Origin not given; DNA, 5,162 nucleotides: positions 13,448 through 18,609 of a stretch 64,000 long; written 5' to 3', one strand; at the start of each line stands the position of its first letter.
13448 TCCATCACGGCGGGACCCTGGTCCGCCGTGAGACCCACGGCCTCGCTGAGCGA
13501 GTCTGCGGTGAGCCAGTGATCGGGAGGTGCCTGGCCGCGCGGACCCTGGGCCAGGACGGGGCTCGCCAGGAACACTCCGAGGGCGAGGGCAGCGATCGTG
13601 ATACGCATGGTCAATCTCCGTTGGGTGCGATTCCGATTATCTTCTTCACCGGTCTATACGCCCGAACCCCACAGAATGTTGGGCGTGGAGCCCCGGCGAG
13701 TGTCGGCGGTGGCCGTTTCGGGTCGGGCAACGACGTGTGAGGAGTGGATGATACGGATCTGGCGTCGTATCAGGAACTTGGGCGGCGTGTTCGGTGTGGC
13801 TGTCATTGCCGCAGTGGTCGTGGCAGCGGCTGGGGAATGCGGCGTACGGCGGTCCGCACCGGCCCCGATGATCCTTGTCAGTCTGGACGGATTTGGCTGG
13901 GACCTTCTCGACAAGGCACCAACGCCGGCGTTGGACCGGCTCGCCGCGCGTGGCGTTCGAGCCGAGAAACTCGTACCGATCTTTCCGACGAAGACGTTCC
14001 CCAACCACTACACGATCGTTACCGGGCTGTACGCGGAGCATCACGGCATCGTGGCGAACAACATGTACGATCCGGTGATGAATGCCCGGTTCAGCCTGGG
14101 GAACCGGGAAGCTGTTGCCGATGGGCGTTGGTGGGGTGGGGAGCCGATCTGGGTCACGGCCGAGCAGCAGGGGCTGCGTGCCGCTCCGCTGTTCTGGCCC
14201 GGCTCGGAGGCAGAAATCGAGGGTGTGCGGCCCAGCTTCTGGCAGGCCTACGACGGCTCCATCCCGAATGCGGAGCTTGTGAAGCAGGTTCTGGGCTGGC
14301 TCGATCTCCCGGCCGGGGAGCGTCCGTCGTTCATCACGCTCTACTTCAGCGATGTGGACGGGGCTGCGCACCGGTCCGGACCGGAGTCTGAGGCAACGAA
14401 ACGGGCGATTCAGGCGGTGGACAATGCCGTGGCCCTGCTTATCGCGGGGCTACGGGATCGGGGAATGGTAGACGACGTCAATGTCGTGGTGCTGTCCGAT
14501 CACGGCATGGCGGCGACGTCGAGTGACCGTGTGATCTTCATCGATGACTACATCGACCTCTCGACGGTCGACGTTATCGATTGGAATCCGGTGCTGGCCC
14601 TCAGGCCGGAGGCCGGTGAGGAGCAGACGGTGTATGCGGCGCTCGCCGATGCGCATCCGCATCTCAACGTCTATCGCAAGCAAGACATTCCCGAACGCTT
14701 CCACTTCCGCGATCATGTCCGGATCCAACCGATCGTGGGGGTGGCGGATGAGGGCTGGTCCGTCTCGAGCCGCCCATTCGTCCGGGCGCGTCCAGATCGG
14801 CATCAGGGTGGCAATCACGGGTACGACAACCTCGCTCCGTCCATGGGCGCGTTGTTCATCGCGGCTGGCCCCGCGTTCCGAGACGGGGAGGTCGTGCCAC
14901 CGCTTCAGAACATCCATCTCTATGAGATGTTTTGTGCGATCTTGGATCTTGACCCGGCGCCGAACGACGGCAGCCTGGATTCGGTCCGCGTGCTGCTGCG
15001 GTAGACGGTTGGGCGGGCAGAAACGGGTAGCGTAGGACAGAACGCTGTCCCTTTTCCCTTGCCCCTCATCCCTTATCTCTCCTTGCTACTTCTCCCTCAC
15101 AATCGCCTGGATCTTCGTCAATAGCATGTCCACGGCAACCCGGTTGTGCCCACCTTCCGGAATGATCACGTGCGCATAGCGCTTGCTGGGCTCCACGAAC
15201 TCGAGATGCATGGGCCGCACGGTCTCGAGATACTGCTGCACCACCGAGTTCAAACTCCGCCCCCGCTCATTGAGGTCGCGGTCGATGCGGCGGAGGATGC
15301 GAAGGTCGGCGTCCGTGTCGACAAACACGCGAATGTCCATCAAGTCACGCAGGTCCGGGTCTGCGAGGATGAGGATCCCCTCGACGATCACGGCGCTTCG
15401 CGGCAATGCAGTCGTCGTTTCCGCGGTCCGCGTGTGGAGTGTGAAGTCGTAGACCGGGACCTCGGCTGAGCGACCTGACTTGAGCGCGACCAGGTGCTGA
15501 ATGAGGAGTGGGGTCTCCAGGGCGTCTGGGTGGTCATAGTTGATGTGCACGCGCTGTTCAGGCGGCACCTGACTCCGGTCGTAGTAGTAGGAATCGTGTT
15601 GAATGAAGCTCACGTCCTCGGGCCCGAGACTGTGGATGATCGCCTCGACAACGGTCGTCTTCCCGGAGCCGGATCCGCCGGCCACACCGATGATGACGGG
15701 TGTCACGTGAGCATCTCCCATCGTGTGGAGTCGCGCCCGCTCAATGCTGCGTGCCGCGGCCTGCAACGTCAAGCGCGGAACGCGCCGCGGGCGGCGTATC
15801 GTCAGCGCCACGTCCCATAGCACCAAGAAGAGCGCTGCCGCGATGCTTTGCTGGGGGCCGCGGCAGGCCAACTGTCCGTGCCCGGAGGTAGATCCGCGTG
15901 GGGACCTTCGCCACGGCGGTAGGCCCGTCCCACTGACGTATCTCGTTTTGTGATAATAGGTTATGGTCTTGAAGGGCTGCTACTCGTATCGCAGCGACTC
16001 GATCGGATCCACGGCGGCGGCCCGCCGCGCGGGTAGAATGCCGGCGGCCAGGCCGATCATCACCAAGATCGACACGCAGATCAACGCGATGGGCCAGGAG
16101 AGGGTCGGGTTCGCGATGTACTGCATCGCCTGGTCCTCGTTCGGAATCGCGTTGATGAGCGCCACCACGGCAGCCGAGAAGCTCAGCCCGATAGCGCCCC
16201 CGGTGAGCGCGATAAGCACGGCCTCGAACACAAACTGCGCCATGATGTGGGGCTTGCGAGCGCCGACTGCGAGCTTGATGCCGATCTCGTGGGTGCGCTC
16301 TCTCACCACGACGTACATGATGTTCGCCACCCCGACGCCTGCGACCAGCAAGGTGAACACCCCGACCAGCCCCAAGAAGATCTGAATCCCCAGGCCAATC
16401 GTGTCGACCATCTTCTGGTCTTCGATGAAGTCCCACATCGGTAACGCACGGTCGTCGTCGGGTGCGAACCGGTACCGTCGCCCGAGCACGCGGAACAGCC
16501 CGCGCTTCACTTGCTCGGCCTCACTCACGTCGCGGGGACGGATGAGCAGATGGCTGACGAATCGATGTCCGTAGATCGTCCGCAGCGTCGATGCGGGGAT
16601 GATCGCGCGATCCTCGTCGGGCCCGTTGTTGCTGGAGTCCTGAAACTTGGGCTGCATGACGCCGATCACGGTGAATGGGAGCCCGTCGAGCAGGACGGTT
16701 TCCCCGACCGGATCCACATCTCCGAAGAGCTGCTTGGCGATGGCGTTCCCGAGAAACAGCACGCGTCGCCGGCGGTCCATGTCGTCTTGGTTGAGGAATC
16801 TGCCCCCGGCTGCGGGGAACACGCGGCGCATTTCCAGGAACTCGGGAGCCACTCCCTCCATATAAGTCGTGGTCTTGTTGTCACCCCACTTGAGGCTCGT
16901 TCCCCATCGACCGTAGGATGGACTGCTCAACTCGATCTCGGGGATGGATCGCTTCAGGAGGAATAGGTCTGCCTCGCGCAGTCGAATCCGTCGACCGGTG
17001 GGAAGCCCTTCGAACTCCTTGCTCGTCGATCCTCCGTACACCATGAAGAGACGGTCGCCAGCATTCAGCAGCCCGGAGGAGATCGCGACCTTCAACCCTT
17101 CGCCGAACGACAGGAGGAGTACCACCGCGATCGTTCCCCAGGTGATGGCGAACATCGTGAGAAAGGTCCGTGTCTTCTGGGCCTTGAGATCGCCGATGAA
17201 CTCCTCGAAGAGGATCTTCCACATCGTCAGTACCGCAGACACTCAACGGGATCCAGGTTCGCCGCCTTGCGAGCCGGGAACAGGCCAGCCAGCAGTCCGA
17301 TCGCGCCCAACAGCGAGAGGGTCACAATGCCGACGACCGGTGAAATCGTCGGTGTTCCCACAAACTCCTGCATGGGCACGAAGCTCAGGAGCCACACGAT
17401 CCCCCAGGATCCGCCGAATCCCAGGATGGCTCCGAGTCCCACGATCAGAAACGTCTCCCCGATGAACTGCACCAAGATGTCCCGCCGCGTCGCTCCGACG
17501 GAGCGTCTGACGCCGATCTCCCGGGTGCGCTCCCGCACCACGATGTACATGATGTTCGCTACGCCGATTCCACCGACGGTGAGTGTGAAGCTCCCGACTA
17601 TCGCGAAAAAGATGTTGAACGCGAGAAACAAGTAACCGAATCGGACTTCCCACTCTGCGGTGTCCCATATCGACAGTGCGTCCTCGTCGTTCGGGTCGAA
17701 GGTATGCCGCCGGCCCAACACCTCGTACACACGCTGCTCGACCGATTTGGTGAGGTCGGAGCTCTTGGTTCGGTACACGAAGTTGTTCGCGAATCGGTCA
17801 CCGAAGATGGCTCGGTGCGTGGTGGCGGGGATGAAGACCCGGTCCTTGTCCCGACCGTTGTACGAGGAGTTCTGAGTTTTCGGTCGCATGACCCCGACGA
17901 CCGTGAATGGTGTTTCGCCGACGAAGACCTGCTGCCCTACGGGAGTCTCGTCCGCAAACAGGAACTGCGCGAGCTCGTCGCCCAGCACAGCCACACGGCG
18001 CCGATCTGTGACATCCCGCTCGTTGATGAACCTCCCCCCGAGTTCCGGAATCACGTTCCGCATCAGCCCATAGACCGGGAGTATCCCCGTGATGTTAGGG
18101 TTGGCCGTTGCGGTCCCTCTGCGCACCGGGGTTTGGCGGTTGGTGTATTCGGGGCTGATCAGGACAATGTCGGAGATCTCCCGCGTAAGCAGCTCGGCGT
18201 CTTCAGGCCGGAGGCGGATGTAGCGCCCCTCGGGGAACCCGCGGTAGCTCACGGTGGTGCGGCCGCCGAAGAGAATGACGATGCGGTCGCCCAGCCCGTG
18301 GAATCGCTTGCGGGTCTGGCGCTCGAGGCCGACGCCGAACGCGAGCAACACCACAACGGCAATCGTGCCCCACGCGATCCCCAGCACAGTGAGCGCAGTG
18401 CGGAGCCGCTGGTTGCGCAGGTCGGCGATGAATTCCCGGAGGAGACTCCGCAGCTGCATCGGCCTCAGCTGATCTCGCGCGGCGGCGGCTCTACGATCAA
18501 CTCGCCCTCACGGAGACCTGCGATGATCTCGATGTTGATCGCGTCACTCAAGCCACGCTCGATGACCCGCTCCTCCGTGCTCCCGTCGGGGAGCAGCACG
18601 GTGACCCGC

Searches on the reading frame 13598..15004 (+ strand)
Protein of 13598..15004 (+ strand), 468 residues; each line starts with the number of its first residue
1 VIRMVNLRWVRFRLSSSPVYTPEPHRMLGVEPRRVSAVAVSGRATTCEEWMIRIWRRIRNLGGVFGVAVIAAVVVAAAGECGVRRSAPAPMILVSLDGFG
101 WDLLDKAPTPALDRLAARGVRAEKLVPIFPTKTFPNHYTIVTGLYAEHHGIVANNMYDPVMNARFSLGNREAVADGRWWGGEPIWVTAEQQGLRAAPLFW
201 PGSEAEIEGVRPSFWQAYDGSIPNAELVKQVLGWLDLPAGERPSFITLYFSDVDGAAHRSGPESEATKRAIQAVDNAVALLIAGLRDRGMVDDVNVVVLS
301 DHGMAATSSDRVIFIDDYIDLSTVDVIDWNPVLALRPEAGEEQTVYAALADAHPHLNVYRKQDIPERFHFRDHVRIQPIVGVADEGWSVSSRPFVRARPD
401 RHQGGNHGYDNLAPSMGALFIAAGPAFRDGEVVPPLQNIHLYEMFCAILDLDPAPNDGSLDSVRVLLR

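Call 59: search_protein_families(library=pfam, proteins=[window:13598-15004:+], max_evalue=0.00001)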
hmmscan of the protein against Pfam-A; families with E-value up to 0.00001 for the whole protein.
window:13598-15004:+ (468 aa): 2 families
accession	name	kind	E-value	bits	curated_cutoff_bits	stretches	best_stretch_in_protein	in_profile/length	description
PF01663.27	Phosphodiest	-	1.1e-101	341.3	23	1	92-410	2-342/342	Type I phosphodiesterase / nucleotide pyrophosphatase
PF00884.28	Sulfatase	-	1.1e-06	28.7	25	0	269-305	208-244/301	Sulfatase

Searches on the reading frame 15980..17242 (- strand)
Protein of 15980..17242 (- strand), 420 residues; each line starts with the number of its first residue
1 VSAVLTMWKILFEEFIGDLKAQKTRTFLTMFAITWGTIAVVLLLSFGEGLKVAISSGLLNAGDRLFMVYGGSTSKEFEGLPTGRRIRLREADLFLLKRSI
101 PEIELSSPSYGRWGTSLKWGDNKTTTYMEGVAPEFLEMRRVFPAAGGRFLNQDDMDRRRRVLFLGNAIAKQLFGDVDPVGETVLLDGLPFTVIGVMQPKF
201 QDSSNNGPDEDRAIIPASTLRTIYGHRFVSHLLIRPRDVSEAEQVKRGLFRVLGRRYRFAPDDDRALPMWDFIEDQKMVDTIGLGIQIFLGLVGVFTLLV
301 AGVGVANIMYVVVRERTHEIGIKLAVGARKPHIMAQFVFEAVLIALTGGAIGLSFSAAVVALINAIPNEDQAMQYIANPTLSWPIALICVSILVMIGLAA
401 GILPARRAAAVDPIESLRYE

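Call 59: search_protein_families(library=pfam, proteins=[window:15980-17242:-], max_evalue=0.00001)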
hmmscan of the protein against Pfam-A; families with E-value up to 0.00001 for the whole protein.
window:15980-17242:- (420 aa): 2 families
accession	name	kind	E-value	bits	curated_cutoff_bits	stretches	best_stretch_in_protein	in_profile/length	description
PF12704.14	MacB_PCD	-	6.5e-40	138.1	27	1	26-247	1-202/207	MacB-like periplasmic core domain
PF02687.27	FtsX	-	3.5e-19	69.5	25.5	1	292-411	2-118/120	FtsX-like permease C-terminal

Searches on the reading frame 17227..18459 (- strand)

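Call 59: search_protein_families(library=pfam, proteins=[window:17227-18459:-], max_evalue=0.00001)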
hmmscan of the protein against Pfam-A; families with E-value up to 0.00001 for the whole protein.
window:17227-18459:- (410 aa): 2 families
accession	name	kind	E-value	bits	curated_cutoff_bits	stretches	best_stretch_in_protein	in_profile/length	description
PF12704.14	MacB_PCD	-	1.1e-37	130.8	27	1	21-244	1-204/207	MacB-like periplasmic core domain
PF02687.27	FtsX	-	1.6e-19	70.6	25.5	1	287-404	2-120/120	FtsX-like permease C-terminal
